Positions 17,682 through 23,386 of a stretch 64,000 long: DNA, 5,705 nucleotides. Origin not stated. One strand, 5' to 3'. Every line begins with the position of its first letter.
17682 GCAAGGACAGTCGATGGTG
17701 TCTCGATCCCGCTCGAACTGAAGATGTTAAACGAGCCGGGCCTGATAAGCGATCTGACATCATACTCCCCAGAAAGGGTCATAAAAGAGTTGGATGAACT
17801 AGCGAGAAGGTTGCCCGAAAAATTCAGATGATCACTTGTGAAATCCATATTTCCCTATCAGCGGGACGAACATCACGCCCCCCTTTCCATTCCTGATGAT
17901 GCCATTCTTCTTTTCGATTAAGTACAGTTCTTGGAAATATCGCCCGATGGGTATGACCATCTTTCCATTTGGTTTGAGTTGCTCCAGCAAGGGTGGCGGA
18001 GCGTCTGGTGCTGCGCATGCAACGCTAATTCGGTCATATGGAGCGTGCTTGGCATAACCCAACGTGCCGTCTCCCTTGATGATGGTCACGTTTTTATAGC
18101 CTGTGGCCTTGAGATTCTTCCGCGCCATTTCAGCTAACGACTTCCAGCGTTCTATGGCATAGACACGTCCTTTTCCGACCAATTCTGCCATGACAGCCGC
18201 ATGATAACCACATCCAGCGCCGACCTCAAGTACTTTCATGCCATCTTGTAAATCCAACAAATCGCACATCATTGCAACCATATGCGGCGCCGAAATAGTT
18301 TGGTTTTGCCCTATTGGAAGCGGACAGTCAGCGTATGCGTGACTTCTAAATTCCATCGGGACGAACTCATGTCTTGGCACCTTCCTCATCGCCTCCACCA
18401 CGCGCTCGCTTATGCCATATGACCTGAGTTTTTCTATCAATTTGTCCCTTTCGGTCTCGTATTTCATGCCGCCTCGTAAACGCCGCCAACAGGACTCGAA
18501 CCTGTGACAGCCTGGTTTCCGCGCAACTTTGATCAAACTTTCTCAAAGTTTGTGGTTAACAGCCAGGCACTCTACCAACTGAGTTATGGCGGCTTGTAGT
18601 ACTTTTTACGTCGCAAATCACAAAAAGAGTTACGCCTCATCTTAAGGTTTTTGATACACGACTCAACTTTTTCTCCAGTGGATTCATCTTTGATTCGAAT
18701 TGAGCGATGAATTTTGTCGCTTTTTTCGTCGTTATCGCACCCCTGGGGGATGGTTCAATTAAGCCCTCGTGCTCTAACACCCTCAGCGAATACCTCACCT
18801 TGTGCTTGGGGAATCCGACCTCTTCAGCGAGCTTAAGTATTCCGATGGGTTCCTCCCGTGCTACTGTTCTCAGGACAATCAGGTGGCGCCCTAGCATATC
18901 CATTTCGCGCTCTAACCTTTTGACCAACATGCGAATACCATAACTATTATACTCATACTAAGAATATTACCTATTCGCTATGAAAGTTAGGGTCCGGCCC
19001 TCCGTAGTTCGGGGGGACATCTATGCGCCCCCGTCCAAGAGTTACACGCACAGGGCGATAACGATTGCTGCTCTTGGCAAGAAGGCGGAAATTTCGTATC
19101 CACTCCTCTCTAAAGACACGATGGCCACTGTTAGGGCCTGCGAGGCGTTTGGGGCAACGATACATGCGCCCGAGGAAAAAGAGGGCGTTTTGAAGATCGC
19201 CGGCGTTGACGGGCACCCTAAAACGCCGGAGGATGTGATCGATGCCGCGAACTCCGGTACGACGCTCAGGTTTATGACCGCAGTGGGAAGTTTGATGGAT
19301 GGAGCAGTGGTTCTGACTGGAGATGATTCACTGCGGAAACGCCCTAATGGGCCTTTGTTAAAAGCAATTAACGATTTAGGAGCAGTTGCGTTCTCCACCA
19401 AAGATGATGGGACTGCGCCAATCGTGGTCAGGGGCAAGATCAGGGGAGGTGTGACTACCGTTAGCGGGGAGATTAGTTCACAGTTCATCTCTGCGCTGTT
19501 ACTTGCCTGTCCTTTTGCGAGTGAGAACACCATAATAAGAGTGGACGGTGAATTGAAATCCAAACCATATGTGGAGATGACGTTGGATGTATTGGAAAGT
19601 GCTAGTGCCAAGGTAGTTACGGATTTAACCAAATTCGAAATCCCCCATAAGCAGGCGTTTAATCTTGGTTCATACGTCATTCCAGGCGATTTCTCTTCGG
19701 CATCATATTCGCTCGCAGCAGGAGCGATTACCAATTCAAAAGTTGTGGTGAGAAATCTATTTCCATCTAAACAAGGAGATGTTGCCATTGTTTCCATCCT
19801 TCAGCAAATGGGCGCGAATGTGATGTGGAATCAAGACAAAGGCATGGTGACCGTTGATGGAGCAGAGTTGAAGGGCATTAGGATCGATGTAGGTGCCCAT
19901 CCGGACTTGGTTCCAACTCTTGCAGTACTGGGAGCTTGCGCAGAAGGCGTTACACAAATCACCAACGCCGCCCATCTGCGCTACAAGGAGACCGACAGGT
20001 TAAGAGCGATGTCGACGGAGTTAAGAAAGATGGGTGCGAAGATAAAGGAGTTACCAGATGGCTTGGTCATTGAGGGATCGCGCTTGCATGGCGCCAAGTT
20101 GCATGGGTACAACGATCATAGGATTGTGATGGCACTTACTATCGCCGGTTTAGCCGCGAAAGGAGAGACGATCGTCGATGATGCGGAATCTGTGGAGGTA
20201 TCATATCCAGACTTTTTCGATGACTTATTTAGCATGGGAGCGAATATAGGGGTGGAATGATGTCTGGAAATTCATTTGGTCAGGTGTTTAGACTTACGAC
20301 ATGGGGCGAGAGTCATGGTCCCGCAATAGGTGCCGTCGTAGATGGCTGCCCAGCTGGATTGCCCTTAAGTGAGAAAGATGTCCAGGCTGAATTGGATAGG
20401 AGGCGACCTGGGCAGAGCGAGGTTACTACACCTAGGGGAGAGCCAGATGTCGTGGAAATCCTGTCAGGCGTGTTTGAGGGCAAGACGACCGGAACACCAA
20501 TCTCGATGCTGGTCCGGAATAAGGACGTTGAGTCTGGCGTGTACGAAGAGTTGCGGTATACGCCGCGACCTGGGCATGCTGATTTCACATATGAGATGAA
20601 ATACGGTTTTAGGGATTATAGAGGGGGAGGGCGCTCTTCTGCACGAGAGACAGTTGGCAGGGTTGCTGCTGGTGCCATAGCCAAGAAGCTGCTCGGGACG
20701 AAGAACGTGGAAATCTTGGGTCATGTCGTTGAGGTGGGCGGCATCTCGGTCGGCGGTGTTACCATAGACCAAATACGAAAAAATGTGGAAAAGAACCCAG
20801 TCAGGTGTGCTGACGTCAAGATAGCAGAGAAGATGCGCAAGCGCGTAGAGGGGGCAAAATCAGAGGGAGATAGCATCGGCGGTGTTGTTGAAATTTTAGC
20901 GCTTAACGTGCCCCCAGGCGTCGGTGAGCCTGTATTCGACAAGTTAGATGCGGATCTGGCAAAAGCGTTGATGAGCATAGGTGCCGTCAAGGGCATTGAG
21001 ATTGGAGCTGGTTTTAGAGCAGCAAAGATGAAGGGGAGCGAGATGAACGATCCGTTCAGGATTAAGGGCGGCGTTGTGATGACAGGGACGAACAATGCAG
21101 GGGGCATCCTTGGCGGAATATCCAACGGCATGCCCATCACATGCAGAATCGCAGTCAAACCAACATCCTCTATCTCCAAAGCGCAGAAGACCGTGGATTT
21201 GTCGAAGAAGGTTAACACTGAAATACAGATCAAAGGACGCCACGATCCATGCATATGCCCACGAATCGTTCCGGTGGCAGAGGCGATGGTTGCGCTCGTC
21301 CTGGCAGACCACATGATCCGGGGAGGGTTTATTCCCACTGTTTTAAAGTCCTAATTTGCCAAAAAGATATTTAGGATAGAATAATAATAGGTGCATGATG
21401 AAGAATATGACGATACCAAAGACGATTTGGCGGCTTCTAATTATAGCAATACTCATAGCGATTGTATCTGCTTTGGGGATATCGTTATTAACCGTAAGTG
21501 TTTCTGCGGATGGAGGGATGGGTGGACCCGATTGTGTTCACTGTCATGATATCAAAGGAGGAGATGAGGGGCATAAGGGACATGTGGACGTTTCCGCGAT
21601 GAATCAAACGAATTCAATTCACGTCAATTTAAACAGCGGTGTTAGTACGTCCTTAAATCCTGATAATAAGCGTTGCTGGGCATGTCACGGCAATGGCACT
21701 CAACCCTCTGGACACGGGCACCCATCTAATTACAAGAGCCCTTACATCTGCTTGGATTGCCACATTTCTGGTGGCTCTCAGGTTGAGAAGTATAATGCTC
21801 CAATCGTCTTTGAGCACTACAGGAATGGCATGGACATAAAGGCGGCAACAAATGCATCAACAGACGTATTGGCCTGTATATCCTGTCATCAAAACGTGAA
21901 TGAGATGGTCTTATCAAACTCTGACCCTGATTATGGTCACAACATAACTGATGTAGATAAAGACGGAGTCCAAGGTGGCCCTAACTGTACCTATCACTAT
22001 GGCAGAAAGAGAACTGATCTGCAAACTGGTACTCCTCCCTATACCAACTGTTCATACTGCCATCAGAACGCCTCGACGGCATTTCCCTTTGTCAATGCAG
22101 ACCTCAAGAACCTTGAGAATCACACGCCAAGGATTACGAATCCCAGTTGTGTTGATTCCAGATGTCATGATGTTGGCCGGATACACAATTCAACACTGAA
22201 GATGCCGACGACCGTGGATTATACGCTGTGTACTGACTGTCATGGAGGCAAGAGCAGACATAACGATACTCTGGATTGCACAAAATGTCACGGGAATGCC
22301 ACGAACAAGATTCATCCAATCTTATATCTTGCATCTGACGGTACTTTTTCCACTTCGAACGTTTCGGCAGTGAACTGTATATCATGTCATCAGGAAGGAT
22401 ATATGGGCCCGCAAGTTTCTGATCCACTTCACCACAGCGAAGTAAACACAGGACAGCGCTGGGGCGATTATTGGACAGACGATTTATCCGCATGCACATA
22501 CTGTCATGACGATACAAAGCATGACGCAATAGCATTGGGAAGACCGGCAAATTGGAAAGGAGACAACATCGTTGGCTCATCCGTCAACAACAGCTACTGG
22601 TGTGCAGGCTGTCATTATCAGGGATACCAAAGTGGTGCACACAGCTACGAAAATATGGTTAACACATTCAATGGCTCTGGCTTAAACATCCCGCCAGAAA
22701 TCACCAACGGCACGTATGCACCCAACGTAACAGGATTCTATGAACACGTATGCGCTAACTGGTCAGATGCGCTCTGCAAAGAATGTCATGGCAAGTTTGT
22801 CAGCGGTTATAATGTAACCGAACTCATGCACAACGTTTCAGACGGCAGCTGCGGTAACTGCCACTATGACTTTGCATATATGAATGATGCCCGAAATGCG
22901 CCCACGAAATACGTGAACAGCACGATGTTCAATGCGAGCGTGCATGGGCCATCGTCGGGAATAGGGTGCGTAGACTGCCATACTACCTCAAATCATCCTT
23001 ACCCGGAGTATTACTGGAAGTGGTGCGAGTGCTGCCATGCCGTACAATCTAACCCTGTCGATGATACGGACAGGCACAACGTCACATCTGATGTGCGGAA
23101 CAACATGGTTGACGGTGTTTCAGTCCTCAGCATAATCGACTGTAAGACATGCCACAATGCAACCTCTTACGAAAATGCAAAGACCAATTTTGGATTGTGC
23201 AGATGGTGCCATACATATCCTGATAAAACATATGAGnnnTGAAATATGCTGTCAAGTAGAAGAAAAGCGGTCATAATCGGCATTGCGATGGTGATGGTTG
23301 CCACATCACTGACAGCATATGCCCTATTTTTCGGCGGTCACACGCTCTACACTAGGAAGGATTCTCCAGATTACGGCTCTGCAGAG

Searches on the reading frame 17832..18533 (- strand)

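Call 71: search_protein_families(library=pfam, proteins=[window:17832-18533:-], max_evalue=0.001)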
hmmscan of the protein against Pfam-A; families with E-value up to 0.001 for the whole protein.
window:17832-18533:- (233 aa): 11 families
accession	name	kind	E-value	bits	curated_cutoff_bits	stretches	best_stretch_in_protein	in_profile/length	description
PF01135.25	PCMT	-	4e-72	242.8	20.3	1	29-228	3-208/210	Protein-L-isoaspartate(D-aspartate) O-methyltransferase (PCMT)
PF13847.12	Methyltransf_31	-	5.9e-10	39.4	27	1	96-194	2-109/145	Methyltransferase domain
PF13649.12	Methyltransf_25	-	3.2e-08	34.6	27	1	101-172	1-71/97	Methyltransferase domain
PF00398.26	RrnaAD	-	1.9e-06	27.6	24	1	83-156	16-85/263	Ribosomal RNA adenine dimethylase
PF01189.24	Methyltr_RsmB-F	-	3.2e-05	24.1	27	1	92-169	3-83/199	16S rRNA methyltransferase RsmB/F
PF05175.20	MTS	-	8.4e-05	22.7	23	1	89-161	23-95/170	Methyltransferase small domain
PF08241.18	Methyltransf_11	-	0.00013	22.9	21.2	1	102-159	1-55/95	Methyltransferase domain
PF02353.26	CMAS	-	0.00019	21.3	27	1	86-153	51-117/273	Mycolic acid cyclopropane synthetase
PF08704.16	GCD14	-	0.00045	20.4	26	1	86-151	29-95/247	tRNA methyltransferase complex GCD14 subunit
PF01596.23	Methyltransf_3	-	0.00061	19.6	22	1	92-156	39-105/204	O-methyltransferase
PF02390.23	Methyltransf_4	-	0.0007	19.5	24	0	100-156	4-60/173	Putative methyltransferase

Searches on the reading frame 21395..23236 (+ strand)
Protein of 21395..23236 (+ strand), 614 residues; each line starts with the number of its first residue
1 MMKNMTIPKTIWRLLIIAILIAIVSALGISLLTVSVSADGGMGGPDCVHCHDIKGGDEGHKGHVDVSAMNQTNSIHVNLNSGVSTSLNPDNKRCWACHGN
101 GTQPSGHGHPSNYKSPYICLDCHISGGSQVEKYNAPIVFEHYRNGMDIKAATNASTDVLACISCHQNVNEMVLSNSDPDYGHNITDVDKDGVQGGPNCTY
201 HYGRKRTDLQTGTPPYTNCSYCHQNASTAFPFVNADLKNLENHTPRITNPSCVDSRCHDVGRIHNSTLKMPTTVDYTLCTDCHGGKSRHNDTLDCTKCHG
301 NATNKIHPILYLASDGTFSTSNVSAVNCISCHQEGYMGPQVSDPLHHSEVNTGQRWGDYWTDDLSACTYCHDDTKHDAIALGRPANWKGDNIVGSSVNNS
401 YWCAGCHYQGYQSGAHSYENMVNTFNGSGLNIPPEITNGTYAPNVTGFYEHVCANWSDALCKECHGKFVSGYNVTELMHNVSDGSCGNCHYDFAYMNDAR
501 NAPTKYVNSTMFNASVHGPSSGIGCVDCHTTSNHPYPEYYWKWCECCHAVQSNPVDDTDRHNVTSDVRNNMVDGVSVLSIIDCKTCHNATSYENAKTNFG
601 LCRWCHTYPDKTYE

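Call 12: search_protein_families(library=pfam, proteins=[window:21395-23236:+], max_evalue=0.01)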
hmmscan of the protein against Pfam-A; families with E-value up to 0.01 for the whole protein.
window:21395-23236:+ (614 aa): 3 families
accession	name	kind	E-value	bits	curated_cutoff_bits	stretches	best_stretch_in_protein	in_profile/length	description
PF14522.11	Cytochrome_C7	-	5e-18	65.1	24.8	1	324-407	12-66/67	Cytochrome c7 and related cytochrome c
PF22113.1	Mtrc-MtrF_II-IV_dom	-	3.7e-15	56.3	30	1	273-414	3-170/176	Outer membrane cytochrome MtrC/MtrF-like, domains II/IV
PF02085.21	Cytochrom_CIII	-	3.8e-07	30.8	22.9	1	278-335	32-85/101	Class III cytochrome C family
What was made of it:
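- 21395..23239 (+): Multihaem c-type cytochrome, 614 aa, 16 CxxCH motifs, N-terminal signal/anchor. First gene of the tight cassette. Pfam Cytochrome_C7 5e-18 and MtrC/MtrF domain II/IV 3.7e-15 (call 12).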

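Call 62: search_protein_families(library=ncbifam, proteins=[window:21395-23236:+], max_evalue=0.001)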
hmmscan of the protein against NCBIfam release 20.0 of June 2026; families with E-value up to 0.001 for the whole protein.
window:21395-23236:+ (614 aa): 0 families
